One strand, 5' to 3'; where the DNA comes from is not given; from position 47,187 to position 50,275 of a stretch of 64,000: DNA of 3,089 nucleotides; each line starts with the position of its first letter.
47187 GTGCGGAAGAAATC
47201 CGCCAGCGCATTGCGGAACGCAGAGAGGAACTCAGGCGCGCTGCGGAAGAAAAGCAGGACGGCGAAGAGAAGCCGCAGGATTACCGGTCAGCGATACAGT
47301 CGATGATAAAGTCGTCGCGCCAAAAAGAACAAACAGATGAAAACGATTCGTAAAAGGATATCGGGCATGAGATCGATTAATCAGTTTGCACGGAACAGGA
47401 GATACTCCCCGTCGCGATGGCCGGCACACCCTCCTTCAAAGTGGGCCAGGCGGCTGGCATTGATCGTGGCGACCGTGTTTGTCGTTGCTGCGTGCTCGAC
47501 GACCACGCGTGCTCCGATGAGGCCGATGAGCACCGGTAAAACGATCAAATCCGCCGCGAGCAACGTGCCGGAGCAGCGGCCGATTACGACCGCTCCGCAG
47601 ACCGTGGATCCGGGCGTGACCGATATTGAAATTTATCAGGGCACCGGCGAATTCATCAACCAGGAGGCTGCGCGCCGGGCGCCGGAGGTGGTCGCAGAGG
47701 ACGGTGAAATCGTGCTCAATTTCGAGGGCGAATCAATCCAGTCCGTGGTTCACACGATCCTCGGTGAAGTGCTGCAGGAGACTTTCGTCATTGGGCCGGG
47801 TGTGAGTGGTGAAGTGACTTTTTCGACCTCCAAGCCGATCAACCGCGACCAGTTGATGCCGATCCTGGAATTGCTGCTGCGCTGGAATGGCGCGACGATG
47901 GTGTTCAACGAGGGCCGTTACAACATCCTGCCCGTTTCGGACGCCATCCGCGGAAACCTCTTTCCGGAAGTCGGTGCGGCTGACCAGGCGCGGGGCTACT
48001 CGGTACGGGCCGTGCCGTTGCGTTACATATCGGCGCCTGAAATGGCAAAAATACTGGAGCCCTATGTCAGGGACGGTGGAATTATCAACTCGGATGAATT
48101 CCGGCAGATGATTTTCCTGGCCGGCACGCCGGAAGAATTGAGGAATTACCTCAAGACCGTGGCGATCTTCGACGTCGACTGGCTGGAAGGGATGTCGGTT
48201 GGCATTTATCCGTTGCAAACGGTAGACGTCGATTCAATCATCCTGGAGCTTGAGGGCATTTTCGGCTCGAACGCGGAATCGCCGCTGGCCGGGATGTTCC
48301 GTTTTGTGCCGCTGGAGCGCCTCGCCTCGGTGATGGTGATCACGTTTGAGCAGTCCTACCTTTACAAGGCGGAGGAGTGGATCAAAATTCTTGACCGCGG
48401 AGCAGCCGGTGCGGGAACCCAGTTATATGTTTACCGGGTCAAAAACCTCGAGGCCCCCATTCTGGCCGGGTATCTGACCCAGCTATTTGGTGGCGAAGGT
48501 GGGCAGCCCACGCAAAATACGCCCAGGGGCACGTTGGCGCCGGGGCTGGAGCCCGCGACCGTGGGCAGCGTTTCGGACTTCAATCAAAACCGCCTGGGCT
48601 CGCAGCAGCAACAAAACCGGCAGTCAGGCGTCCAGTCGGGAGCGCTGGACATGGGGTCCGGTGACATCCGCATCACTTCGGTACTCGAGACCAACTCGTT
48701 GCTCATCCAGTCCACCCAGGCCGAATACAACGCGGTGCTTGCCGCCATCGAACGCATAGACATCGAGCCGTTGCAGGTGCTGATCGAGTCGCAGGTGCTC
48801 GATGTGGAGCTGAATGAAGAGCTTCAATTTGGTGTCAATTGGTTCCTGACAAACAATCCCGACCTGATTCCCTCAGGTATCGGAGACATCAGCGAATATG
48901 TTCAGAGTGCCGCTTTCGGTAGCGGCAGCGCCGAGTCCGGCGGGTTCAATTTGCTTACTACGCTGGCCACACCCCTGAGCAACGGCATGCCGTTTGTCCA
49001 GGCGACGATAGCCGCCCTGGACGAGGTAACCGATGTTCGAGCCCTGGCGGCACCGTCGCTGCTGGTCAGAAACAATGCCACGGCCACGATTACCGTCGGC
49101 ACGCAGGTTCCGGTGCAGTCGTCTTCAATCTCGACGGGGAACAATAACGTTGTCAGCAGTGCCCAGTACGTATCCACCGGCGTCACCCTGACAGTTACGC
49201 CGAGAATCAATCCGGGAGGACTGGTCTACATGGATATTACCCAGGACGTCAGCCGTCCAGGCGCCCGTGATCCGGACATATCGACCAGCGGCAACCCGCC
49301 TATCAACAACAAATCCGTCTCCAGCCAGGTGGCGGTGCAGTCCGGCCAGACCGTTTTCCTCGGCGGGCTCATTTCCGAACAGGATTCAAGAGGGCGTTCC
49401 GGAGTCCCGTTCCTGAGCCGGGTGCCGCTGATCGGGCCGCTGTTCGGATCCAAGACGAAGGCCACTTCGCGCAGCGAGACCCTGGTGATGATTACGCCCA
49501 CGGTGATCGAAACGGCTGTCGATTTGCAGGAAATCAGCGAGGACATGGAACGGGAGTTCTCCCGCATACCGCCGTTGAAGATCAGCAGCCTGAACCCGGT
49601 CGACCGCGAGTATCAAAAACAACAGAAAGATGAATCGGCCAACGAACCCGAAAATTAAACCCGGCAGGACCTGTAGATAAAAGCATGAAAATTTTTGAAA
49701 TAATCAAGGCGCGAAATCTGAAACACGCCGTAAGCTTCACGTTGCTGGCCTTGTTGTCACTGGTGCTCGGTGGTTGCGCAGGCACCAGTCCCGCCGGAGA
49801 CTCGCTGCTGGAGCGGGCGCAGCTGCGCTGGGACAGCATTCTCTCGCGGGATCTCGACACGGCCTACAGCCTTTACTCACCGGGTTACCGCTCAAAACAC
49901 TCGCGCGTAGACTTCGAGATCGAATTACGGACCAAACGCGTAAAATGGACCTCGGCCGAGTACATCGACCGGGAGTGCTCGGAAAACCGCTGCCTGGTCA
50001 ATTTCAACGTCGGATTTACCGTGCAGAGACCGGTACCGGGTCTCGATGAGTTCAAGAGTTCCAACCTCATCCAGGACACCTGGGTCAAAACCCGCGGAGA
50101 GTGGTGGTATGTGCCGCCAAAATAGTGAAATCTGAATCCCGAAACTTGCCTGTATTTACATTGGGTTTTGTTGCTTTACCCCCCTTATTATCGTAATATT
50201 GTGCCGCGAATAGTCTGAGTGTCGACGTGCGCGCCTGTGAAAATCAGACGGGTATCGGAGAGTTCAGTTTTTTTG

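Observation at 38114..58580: Hypothesis: integrated surface-protein (S-layer-like) secretion and glycan-anchoring locus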

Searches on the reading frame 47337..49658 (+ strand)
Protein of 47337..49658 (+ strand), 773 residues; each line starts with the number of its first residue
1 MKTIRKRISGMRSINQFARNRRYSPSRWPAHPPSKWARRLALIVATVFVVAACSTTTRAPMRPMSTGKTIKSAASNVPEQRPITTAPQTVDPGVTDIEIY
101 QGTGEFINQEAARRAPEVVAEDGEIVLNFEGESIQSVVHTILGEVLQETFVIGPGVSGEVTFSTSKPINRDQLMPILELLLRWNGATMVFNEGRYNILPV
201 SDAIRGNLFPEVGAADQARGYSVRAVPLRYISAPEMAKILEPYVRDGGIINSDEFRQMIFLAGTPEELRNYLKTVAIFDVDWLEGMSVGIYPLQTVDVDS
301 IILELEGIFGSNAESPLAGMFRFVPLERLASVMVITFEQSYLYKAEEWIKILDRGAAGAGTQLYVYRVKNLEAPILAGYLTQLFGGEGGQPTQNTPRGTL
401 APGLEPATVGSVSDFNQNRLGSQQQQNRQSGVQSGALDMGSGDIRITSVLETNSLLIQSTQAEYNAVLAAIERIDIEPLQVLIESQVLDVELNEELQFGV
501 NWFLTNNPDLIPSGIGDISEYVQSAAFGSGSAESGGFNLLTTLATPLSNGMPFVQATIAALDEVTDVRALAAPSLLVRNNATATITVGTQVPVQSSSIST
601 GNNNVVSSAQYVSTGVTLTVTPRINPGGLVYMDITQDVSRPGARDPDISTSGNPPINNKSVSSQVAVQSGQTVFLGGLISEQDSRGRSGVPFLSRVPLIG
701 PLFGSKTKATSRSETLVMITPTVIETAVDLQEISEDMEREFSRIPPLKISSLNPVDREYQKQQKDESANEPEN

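Call 5: search_protein_families(library=pfam, proteins=[window:47337-49658:+], max_evalue=0.01)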
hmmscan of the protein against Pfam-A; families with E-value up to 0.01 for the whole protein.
window:47337-49658:+ (773 aa): 3 families
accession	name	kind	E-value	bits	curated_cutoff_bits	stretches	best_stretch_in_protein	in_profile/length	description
PF00263.26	Secretin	-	1.2e-46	158.8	27.5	1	560-725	1-169/169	Bacterial type II and III secretion system protein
PF03958.22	Secretin_N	-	1.9e-21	76.5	28.2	3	223-282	1-67/69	Bacterial type II/III secretion system short domain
PF21305.2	type_II_gspD_N0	-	8.2e-12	45.2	27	1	127-193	1-67/71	GspD-like, N0 domain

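Call 6: search_protein_families(library=ncbifam, proteins=[window:47337-49658:+], max_evalue=0.01)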
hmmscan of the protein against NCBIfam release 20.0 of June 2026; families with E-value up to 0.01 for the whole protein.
window:47337-49658:+ (773 aa): 9 families
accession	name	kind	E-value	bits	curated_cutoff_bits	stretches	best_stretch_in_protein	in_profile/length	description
TIGR02517.1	type_II_gspD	equivalog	9.6e-131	437.2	351.35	1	127-734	1-600/600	type II secretion system secretin GspD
TIGR02515.1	IV_pilus_PilQ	subfamily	1.2e-45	156.4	284.35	1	433-725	128-428/428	type IV pilus secretin PilQ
TIGR02519.1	pilus_MshL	equivalog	7.6e-42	143.3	250.2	1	454-724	9-290/290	pilus (MSHA type) biogenesis protein MshL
TIGR02516.1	type_III_yscC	equivalog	2.2e-33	115.5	238.45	1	426-725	184-462/463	type III secretion system outer membrane ring subunit SctC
NF010083.0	PRK13568.1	equivalog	2.4e-27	95.8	554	1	450-725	158-418/419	DNA uptake porin HofQ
NF007851.2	PRK10560.1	exception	2.1e-22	79.5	598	1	448-726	148-411/412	DNA uptake porin HofQ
NF011873.0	PRK15346.1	equivalog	1.4e-19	70.2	524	1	409-725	206-495/499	EscC/YscC/HrcC family type III secretion system outer membrane ring protein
NF042912.1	Amuc_1098_fam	equivalog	6.5e-14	50.9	750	1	657-726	729-798/805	Amuc_1098 family type IV pilus outer membrane protein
TIGR02520.1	pilus_B_mal_scr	equivalog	8.9e-12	44.3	287.65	1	480-723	274-513/513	PilN family type IVB pilus formation outer membrane protein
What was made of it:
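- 47337..49658 (+): gspD, a secretin with an N-terminal lipobox (liposecretin). TIGR02517 E=1e-130, 437 bits against a cut-off of 351 (call 6).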

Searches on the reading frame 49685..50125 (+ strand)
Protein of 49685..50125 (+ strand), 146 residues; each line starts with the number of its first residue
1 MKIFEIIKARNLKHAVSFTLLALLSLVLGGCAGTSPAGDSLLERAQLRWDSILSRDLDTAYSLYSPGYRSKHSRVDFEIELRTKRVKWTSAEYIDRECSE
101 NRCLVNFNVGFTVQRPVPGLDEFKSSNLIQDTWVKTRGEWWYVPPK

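Call 5: search_protein_families(library=pfam, proteins=[window:49685-50125:+], max_evalue=0.01)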
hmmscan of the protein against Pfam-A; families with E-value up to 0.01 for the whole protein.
window:49685-50125:+ (146 aa): 0 families

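Call 6: search_protein_families(library=ncbifam, proteins=[window:49685-50125:+], max_evalue=0.01)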
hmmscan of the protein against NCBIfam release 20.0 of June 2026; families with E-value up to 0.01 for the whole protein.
window:49685-50125:+ (146 aa): 0 families
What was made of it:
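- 49685..50125 (+): Small lipoprotein of 146 aa (lipobox LGGC) that always lies between gspD and npdA. Function unknown. No family match (calls 5, 6).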
